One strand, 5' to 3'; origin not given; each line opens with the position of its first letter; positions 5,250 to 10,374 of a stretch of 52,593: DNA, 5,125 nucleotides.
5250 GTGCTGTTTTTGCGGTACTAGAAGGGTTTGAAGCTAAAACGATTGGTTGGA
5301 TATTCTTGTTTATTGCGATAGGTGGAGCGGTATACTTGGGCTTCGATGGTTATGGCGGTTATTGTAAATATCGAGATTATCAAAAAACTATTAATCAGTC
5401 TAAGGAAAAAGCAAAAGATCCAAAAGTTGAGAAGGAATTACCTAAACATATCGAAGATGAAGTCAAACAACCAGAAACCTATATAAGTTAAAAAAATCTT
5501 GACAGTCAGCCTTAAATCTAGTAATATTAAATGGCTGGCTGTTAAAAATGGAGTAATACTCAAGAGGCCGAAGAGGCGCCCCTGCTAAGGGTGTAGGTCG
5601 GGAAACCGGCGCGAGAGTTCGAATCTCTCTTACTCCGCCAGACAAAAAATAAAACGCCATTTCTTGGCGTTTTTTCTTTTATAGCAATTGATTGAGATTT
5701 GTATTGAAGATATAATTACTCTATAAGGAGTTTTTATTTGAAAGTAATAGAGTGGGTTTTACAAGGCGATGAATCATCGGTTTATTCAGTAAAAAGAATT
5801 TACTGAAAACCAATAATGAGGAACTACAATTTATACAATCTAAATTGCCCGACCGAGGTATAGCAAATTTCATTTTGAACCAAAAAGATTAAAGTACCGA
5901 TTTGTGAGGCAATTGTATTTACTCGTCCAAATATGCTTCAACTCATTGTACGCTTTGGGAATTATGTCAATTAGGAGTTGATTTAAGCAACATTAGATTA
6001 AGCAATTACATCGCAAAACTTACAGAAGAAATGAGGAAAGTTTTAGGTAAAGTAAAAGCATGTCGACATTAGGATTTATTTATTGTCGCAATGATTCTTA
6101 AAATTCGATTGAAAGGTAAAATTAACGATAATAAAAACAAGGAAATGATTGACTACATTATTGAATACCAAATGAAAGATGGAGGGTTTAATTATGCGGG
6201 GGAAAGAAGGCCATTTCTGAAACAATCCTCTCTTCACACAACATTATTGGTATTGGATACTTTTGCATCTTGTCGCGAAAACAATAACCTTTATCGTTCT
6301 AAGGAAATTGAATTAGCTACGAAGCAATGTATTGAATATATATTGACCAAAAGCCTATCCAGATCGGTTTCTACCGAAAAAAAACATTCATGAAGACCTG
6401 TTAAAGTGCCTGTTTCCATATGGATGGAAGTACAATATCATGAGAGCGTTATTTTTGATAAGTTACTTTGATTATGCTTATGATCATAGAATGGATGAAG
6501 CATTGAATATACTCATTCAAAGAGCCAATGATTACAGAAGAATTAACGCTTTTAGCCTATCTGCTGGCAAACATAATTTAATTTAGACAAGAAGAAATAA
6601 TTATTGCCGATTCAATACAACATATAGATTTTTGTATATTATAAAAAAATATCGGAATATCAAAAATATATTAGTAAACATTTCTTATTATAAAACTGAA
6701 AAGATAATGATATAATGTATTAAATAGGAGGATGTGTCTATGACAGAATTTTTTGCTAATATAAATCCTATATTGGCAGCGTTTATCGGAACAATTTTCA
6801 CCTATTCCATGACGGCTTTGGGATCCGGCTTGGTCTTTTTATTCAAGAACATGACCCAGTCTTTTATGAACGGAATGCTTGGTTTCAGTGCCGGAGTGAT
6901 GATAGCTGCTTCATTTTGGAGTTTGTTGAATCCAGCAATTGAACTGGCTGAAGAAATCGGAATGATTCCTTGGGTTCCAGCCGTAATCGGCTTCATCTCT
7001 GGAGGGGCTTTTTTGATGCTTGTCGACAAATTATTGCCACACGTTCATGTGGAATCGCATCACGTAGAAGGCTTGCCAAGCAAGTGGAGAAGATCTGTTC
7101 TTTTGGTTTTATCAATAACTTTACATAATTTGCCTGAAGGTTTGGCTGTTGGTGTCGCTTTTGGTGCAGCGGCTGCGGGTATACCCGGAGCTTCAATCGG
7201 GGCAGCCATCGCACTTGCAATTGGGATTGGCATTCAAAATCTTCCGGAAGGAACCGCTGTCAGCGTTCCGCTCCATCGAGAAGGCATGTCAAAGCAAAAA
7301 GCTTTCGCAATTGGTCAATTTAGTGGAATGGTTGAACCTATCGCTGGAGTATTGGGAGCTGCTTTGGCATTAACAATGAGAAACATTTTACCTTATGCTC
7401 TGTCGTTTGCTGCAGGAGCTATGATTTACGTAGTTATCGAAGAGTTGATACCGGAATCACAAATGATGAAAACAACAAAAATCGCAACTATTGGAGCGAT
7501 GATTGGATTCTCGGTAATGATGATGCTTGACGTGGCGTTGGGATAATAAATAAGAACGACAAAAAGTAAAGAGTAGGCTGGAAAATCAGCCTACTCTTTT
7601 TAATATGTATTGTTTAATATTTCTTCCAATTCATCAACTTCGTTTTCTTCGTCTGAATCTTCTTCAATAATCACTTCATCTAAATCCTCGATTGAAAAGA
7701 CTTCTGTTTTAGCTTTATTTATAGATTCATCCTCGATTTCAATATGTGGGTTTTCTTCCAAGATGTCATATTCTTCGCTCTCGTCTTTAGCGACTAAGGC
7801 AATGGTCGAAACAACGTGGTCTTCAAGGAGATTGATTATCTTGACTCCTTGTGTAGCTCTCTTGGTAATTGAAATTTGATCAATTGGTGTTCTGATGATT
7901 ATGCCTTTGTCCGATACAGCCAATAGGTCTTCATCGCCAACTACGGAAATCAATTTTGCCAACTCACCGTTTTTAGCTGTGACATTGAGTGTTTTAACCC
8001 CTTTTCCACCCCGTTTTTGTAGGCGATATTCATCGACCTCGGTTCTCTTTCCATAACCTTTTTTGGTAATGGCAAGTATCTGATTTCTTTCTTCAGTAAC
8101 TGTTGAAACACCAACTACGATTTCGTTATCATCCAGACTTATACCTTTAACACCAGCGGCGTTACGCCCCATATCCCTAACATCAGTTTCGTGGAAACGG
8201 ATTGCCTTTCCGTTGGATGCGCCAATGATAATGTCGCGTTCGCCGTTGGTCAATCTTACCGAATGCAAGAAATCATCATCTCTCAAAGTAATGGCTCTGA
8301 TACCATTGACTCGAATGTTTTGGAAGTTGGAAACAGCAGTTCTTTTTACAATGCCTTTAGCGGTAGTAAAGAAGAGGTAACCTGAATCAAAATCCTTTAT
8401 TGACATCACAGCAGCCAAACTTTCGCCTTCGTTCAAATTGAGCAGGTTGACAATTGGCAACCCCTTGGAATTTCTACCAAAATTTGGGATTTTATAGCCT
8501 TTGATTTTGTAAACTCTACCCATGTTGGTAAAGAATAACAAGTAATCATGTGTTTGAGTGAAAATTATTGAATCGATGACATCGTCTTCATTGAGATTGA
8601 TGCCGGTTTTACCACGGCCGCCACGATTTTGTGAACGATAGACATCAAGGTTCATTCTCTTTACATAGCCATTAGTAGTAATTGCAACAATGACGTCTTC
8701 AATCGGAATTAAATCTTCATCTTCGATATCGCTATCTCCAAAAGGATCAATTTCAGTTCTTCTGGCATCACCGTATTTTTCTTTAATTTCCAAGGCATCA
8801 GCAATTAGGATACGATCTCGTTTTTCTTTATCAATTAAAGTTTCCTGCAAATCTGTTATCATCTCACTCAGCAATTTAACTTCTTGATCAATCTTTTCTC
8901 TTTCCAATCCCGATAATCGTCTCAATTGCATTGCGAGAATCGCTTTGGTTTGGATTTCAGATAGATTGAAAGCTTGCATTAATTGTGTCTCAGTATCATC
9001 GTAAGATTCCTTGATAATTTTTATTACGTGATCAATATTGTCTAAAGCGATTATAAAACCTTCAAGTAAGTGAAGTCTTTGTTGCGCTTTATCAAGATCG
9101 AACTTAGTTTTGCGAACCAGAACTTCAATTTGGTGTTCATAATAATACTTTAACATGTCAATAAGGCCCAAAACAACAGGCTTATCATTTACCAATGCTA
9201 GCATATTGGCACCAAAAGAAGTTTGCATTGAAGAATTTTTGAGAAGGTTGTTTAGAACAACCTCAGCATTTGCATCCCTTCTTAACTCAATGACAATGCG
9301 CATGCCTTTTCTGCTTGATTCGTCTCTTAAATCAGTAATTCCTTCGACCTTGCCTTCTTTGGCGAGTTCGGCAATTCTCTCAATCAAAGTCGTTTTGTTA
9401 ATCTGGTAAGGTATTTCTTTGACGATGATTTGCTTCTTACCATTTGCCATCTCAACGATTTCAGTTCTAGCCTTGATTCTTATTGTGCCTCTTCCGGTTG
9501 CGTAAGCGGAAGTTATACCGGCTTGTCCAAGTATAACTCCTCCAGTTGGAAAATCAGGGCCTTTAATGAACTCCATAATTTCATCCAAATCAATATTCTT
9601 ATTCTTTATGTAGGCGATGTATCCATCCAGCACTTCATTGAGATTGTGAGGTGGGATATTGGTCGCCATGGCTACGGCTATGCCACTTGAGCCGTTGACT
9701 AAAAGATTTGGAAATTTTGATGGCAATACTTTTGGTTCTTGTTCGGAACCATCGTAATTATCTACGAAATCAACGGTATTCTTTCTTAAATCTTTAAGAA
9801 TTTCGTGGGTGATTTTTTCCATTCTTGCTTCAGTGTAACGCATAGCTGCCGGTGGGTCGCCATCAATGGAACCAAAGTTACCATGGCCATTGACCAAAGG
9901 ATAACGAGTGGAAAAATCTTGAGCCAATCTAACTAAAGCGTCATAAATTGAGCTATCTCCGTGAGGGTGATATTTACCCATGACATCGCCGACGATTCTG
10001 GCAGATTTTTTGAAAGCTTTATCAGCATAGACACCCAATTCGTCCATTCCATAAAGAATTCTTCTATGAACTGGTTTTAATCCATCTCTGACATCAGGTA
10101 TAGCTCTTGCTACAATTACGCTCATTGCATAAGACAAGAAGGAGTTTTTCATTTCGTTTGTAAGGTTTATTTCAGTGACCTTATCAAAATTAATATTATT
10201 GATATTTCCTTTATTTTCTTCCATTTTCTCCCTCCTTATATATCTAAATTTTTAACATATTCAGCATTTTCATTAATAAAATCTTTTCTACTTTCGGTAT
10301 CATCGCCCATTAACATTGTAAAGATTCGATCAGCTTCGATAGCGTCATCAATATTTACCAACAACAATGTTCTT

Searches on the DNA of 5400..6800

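Call 80: search_rna_families(source=window, start=5400, end=6800, threshold=evalue, max_evalue=0.01)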
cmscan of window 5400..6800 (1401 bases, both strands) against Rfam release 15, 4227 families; matches with E-value up to 0.01: 1.
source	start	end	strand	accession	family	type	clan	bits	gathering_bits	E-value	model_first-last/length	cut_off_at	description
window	5550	5637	+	RF00005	tRNA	Gene; tRNA;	CL00001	48.6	29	5.5e-09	1-71/71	no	tRNA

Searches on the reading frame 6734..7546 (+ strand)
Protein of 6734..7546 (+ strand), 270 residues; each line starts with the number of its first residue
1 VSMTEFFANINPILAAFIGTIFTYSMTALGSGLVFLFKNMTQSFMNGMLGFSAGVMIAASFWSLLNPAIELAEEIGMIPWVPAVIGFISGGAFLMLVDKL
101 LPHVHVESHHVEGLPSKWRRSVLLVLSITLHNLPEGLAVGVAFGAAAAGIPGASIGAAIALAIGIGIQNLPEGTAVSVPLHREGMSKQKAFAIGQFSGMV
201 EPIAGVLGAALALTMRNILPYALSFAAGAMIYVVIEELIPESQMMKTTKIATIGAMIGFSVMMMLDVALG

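Call 75: search_protein_families(library=pfam, proteins=[window:6734-7546:+], max_evalue=0.00001)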
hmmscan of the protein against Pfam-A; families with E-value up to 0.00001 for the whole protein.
window:6734-7546:+ (270 aa): 1 family
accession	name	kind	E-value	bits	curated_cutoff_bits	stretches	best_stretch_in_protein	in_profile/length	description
PF02535.28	Zip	-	7.6e-24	85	35.1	2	120-265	177-322/323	ZIP Zinc transporter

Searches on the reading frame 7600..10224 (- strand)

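Call 75: search_protein_families(library=pfam, proteins=[window:7600-10224:-], max_evalue=0.00001)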
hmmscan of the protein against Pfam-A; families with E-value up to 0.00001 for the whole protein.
window:7600-10224:- (874 aa): 2 families
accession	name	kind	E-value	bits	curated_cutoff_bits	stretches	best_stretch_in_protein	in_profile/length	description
PF00521.26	DNA_topoisoIV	-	1.3e-164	548.6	31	1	40-475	1-429/432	DNA gyrase/topoisomerase IV, subunit A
PF03989.18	DNA_gyraseA_C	-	2.4e-75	248.2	27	6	510-554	1-45/48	DNA gyrase C-terminal domain, beta-propeller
